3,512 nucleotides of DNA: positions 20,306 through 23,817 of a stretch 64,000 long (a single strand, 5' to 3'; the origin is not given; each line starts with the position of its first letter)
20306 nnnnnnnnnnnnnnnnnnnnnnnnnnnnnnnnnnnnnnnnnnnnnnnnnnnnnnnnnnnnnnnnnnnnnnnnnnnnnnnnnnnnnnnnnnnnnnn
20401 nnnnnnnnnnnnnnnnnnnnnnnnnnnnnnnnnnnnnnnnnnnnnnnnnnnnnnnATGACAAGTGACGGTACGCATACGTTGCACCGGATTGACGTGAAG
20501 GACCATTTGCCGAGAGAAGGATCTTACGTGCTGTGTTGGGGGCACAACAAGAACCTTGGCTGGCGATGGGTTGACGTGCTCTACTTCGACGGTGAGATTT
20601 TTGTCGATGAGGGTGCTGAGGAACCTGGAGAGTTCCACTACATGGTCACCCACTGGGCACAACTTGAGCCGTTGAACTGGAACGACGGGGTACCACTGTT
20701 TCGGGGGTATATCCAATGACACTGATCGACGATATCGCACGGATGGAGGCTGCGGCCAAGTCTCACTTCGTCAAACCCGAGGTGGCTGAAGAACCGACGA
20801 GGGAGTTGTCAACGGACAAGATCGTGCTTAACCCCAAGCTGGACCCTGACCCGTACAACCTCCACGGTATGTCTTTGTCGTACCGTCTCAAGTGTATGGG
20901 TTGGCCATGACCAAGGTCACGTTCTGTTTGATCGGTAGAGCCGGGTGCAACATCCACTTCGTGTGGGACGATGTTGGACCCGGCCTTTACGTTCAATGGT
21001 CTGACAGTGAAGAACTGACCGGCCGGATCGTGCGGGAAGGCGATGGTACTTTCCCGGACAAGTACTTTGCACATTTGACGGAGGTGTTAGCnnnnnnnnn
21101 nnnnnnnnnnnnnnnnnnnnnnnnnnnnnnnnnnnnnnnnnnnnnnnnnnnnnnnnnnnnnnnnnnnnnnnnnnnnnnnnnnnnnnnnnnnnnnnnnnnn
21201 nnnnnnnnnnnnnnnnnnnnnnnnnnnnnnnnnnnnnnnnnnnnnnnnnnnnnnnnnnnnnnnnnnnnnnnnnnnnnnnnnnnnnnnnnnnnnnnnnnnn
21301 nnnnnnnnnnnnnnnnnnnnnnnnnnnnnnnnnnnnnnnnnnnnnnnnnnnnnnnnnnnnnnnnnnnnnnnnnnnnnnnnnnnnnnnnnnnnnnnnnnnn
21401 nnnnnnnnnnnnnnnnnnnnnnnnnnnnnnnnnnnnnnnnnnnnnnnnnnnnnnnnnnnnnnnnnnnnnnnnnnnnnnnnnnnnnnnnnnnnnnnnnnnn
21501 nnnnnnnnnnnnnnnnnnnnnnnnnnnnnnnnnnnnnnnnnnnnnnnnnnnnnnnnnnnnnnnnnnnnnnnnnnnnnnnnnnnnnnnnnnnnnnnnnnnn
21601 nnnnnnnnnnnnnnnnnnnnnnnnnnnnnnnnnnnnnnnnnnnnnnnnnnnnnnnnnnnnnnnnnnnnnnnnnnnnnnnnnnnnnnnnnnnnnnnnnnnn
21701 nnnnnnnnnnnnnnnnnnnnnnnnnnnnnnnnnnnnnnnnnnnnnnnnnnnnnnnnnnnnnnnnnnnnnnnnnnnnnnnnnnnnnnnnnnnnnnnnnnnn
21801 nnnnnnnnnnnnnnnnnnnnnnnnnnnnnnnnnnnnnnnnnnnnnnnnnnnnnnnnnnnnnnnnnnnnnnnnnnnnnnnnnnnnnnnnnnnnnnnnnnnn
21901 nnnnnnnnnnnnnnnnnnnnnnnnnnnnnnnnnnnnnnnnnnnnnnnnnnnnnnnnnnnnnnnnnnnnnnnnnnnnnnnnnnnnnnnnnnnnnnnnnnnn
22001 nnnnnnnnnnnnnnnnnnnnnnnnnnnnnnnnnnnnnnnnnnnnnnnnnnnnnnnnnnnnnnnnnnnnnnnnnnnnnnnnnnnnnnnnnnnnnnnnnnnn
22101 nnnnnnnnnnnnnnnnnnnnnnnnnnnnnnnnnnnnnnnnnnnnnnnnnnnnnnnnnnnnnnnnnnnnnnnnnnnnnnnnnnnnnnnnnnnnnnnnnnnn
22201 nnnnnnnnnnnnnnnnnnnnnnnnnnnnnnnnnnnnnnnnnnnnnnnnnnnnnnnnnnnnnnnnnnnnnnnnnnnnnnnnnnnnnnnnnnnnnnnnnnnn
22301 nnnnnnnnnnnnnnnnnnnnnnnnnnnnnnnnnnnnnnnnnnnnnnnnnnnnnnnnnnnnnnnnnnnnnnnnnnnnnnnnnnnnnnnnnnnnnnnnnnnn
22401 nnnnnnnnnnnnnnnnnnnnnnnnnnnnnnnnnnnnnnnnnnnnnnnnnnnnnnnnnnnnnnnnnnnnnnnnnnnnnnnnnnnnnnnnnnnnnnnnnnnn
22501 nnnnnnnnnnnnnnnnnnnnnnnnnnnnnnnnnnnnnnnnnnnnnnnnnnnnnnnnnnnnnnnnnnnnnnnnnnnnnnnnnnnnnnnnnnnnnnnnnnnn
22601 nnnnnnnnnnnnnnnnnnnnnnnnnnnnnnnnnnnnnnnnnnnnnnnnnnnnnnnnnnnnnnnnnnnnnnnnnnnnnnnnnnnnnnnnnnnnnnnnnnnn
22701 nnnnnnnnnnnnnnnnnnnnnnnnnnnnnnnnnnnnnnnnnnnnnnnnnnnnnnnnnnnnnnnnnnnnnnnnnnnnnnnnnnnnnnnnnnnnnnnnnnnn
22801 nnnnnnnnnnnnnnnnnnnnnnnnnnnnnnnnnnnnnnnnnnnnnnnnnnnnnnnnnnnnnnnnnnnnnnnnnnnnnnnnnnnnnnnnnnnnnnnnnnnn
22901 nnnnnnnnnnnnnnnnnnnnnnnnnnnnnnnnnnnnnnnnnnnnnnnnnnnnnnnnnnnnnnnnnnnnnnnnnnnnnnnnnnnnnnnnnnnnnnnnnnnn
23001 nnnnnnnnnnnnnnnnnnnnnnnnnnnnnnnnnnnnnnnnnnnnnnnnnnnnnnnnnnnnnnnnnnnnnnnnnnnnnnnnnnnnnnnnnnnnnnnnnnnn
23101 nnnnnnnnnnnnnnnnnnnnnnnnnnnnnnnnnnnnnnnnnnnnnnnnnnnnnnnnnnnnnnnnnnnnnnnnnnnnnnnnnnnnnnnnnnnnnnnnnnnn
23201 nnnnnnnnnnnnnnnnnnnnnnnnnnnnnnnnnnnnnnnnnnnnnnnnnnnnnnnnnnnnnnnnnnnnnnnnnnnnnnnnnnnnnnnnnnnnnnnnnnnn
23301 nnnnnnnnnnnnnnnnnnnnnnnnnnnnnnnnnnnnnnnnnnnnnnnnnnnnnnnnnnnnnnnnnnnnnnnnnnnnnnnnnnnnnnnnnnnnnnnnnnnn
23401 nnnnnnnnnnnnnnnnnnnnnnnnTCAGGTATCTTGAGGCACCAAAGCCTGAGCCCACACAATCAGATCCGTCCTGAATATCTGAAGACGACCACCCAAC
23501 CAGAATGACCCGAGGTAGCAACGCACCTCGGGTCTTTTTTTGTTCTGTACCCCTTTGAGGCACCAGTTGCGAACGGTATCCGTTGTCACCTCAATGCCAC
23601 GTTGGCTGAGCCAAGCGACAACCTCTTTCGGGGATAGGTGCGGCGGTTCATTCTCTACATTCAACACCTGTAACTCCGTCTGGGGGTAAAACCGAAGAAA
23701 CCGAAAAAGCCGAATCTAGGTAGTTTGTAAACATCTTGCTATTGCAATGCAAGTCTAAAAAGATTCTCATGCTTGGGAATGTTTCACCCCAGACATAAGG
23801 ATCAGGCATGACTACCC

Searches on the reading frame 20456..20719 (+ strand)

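Call 9: search_protein_families(library=pfam, proteins=[window:20456-20719:+], max_evalue=0.01)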
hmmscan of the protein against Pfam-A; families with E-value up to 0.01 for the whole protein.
window:20456-20719:+ (87 aa): 1 family
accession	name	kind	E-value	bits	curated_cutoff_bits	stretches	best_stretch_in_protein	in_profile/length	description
PF04448.17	DUF551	-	7.9e-05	23.9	22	1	12-70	3-63/68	Protein of unknown function (DUF551)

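Call 11: search_protein_families(library=phrogs, proteins=[window:20456-20719:+], max_evalue=0.001)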
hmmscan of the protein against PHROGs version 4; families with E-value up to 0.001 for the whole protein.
window:20456-20719:+ (87 aa): 0 families

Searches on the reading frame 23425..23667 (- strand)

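Call 28: search_protein_families(library=phrogs, proteins=[window:23425-23667:-], max_evalue=0.001)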
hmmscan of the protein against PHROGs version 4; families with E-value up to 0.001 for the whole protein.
window:23425-23667:- (80 aa): 0 families

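Call 43: search_protein_families(library=pfam, proteins=[window:23425-23667:-], max_evalue=0.1)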
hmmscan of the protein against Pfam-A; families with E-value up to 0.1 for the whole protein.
window:23425-23667:- (80 aa): 3 families
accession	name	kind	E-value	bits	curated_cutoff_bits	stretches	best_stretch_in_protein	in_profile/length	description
PF09494.16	Slx4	-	0.0043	17.5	24.8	1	15-36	28-51/60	Slx4 endonuclease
PF01498.24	HTH_Tnp_Tc3_2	-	0.066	13.9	31.5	1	6-35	9-38/72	Transposase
PF13565.12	HTH_32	-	0.099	13.6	33.7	0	7-35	43-72/73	Homeodomain-like domain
